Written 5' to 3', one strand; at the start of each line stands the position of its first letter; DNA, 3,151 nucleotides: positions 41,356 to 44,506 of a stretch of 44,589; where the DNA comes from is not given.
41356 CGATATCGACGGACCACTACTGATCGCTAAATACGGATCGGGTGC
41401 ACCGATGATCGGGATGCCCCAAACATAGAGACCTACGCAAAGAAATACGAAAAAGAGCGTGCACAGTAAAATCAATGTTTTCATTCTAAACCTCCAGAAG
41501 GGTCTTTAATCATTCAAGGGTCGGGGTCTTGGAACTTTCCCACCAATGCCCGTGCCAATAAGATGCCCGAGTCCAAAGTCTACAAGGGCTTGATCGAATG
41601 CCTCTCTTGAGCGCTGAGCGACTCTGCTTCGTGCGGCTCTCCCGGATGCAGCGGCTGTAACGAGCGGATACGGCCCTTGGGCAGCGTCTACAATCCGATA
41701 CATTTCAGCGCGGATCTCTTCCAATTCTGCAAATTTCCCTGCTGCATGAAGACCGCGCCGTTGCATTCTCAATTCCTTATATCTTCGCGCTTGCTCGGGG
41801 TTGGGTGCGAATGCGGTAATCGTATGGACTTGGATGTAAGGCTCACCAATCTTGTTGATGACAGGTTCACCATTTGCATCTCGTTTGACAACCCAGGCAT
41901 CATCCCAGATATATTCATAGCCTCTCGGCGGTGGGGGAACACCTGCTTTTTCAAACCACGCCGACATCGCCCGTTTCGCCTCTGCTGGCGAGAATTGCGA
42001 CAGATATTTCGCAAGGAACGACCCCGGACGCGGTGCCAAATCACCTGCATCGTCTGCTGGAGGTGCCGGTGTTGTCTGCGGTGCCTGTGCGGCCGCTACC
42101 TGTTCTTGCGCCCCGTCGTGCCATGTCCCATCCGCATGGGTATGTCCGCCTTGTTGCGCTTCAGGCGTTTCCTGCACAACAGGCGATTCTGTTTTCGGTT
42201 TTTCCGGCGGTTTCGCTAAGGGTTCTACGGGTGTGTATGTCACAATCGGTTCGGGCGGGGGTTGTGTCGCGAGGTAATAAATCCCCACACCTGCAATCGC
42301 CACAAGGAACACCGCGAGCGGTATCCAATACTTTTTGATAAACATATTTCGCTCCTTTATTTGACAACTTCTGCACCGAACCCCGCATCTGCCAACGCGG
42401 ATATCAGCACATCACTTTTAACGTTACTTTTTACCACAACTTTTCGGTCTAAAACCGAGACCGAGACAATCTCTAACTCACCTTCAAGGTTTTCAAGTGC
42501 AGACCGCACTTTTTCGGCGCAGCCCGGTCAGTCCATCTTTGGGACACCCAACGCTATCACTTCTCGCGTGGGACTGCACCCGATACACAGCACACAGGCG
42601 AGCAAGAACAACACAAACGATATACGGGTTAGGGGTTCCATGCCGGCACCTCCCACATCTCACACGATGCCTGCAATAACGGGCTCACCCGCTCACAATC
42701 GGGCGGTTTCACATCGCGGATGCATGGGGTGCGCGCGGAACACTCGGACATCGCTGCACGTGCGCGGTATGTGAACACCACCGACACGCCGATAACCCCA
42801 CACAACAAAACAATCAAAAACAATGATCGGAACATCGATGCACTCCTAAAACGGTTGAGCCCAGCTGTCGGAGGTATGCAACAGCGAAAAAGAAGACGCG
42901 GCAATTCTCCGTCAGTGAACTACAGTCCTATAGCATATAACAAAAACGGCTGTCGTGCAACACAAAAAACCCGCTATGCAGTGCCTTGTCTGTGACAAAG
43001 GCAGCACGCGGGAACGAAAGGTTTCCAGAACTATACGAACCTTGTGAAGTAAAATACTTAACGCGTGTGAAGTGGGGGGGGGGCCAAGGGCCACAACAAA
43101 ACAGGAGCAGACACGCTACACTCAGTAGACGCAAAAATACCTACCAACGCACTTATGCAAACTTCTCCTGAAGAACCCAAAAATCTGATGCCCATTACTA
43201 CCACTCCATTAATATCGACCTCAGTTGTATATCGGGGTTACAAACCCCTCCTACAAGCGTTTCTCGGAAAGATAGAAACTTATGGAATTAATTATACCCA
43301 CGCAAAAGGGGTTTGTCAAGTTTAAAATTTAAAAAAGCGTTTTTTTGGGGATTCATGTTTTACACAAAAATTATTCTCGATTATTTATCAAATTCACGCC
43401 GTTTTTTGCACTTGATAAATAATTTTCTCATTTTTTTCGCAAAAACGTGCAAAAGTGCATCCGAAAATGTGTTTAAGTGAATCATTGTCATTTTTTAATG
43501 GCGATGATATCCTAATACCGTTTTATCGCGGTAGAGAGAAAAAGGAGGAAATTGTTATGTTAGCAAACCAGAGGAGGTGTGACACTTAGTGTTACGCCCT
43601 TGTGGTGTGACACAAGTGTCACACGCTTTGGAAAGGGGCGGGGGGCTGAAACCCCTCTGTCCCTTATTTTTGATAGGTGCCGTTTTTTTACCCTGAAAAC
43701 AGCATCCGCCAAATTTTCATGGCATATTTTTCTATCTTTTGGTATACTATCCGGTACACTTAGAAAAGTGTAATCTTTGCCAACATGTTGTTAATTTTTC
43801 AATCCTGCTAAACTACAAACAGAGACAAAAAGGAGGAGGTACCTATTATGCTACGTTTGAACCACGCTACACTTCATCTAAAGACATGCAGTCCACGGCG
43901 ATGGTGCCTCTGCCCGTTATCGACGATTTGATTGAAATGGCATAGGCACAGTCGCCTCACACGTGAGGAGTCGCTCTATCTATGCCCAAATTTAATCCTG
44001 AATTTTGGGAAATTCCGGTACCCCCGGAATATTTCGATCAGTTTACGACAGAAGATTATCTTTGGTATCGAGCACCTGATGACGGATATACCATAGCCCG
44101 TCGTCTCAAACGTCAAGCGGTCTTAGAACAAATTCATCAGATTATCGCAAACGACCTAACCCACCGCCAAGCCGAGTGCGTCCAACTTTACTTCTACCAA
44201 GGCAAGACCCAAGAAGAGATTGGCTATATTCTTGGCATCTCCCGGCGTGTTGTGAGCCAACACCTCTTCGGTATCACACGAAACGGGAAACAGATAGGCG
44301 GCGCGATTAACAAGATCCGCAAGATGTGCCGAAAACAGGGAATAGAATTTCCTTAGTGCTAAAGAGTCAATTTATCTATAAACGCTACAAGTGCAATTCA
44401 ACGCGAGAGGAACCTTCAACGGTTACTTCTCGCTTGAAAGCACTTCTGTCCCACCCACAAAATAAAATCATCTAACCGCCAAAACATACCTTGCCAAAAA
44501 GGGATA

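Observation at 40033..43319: Uncharacterised five-gene envelope operon built around Cys/Sec/His-rich exported proteins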

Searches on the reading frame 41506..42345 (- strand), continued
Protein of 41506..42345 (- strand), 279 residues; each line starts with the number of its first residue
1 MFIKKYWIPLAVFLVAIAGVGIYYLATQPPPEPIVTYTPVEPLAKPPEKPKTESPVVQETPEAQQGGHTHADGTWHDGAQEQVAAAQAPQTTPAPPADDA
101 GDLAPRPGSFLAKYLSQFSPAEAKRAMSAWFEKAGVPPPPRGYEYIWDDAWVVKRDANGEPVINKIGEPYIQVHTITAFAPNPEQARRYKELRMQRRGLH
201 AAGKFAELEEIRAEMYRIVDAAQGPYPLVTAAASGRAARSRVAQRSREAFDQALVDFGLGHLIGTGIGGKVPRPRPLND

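Call 94: fold_search(model_id=the predicted structure, library=viral)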
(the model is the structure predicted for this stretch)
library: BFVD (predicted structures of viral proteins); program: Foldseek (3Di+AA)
matches with E <= 10: 80; with E <= 0.001: 0
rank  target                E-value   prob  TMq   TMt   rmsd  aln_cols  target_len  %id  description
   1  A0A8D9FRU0            2.9e-01  0.13  0.12  0.12  11.0       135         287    8  Uncharacterized protein [uncultured marine phage]
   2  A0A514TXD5            3.3e-01  0.63  0.19  0.16  15.3       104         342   14  (no name in the UniProt tables at hand)
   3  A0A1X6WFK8            3.5e-01  0.06  0.13  0.08  35.9       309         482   10  (no name in the UniProt tables at hand)
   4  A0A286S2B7            6.4e-01  0.33  0.17  0.23  11.2       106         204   16  Tail assembly chaperone [Arthrobacter phage Molivia]
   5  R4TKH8                6.8e-01  0.35  0.13  0.31  17.9        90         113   14  Uncharacterized protein [Haloarcula hispanica tailed virus 2]
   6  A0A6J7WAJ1            1.2e+00  0.06  0.17  0.19  30.6       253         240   13  Uncharacterized protein [uncultured Caudovirales phage]
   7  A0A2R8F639            1.3e+00  0.06  0.14  0.16  26.4       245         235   11  39kDa core protein OPG130 [Cowpox virus]
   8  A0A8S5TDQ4            1.4e+00  0.51  0.10  0.25   1.4        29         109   28  Uncharacterized protein [Siphoviridae sp. ctNnX9]
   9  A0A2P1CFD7            1.5e+00  0.15  0.16  0.15   5.5        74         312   12  Tail assembly chaperone [Microbacterium phage Koji]
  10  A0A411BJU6            1.7e+00  0.06  0.11  0.18  16.6       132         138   14  (no name in the UniProt tables at hand)
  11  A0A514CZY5            1.7e+00  0.02  0.09  0.05  28.7       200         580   12  (no name in the UniProt tables at hand)
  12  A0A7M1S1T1            1.8e+00  0.20  0.15  0.27  10.3        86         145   15  Nucleotide modification associated domain-containing protein [uncultured phage cr112_1]
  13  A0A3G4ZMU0            1.8e+00  0.04  0.13  0.16  31.9       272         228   10  Uncharacterized protein [Terrestrivirus sp.]
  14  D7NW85                2.0e+00  0.11  0.15  0.16   9.1        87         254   14  Gp16 [Streptomyces phage phiSASD1]
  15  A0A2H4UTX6            2.2e+00  0.04  0.16  0.14  14.5       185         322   13  Uncharacterized protein [Bodo saltans virus]
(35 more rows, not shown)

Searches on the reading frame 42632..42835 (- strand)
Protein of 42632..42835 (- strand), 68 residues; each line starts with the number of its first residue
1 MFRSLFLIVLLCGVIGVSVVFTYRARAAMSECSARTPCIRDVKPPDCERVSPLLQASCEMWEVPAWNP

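Call 5: search_protein_families(library=pfam, max_evalue=1, proteins=[window:42632-42835:-])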
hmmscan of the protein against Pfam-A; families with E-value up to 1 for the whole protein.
seq(68 aa): 0 families

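Call 6: search_protein_families(library=ncbifam, max_evalue=1, proteins=[window:42632-42835:-])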
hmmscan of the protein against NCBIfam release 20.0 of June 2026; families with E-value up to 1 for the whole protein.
seq(68 aa): 0 families

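Call 77: search_protein_families(library=padloc, max_evalue=0.01, proteins=[window:42632-42835:-])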
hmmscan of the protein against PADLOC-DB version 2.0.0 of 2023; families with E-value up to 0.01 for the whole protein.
seq(68 aa): 0 families

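Call 78: search_protein_families(library=phrogs, max_evalue=0.01, proteins=[window:42632-42835:-])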
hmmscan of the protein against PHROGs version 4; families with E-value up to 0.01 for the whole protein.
seq(68 aa): 0 families

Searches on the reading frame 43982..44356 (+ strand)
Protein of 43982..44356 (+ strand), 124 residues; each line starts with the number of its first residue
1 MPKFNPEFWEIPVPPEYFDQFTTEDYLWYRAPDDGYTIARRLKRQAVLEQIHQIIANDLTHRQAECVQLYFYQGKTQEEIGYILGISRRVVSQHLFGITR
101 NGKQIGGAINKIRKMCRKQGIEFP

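Call 5: search_protein_families(library=pfam, max_evalue=1, proteins=[window:43982-44356:+])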
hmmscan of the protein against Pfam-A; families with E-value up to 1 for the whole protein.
window:43982-44356:+ (124 aa): 9 families
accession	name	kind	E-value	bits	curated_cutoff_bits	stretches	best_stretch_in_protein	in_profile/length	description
PF04545.22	Sigma70_r4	-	1.4e-11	44.2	24.1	1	58-95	4-41/50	Sigma-70, region 4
PF08281.18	Sigma70_r4_2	-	1.4e-05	25.1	25.7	1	58-96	10-48/54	Sigma-70, region 4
PF00196.25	GerE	-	3.1e-05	24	23.5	1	59-95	3-38/57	Bacterial regulatory proteins, luxR family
PF07638.17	Sigma70_ECF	-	0.0034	17.7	21.1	1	51-95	130-172/185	ECF sigma factor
PF14493.12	HTH_40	-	0.016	15.9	27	1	67-105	6-43/89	Helix-turn-helix domain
PF13518.12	HTH_28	-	0.019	15.5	25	1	63-93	2-31/52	Helix-turn-helix domain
PF04297.20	UPF0122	-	0.02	15.6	22.7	1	45-95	4-54/101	Putative helix-turn-helix protein, YlxM / p13 like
PF02001.22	DUF134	-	0.039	14.9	27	1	59-110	35-83/98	Protein of unknown function DUF134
PF13545.12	HTH_Crp_2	-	0.072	13.5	27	1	76-95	24-43/70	Crp-like helix-turn-helix domain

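Call 6: search_protein_families(library=ncbifam, max_evalue=1, proteins=[window:43982-44356:+])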
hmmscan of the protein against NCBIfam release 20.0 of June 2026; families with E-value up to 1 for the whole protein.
window:43982-44356:+ (124 aa): 37 families (the best 25 are shown)
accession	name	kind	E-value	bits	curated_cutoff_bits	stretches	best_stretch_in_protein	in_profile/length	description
TIGR02937.1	sigma70-ECF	superfamily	1.4e-09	37.8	42.9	1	39-96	99-155/165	sigma-70 family RNA polymerase sigma factor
TIGR02479.1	FliA_WhiG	subfamily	1.3e-05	25.1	189.6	1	40-93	158-210/224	FliA/WhiG family RNA polymerase sigma factor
NF047402.1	TransRegVisN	equivalog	1.3e-05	24.6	250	1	57-100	184-226/246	transcriptional regulator VisN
TIGR03020.2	EpsA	equivalog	3.3e-05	23.7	170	1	46-100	181-231/247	XrtB/PEP-CTERM-associated transcriptional regulator EpsA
TIGR02980.1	SigBFG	subfamily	0.00012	21.8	234.35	1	51-93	172-213/227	SigB/SigF/SigG family RNA polymerase sigma factor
NF005413.0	PRK06986.1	subfamily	0.00014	21.8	201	1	32-93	163-223/241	RNA polymerase sigma factor FliA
NF045758.2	YlxM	equivalog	0.00021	21.3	80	1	50-95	8-53/72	YlxM family DNA-binding protein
NF004935.0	PRK06288.1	equivalog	0.00024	20.8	343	1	49-93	206-249/270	RNA polymerase sigma factor WhiG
TIGR03541.1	reg_near_HchA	equivalog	0.00036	20.1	215.6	1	47-101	160-213/232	PA1136 family autoinducer-binding transcriptional regulator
NF009168.0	PRK12515.1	subfamily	0.00055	19.5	236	1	41-97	115-170/189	RNA polymerase sigma factor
TIGR02999.1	Sig-70_X6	subfamily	0.00062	19.7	126.15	1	58-95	134-171/183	ECF-type sigma factor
TIGR02985.1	Sig70_bacteroi1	subfamily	0.0007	19.8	126.4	1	41-95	98-151/162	RNA polymerase sigma-70 factor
TIGR02885.1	spore_sigF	equivalog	0.00086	19.2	321.45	1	50-93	174-218/231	RNA polymerase sporulation sigma factor SigF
NF004572.0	PRK05911.1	equivalog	0.001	18.5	378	1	33-93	184-240/257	RNA polymerase sigma factor sigma-28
NF006071.0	PRK08215.1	equivalog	0.0014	18.3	372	1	57-93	208-244/258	RNA polymerase sporulation sigma factor SigG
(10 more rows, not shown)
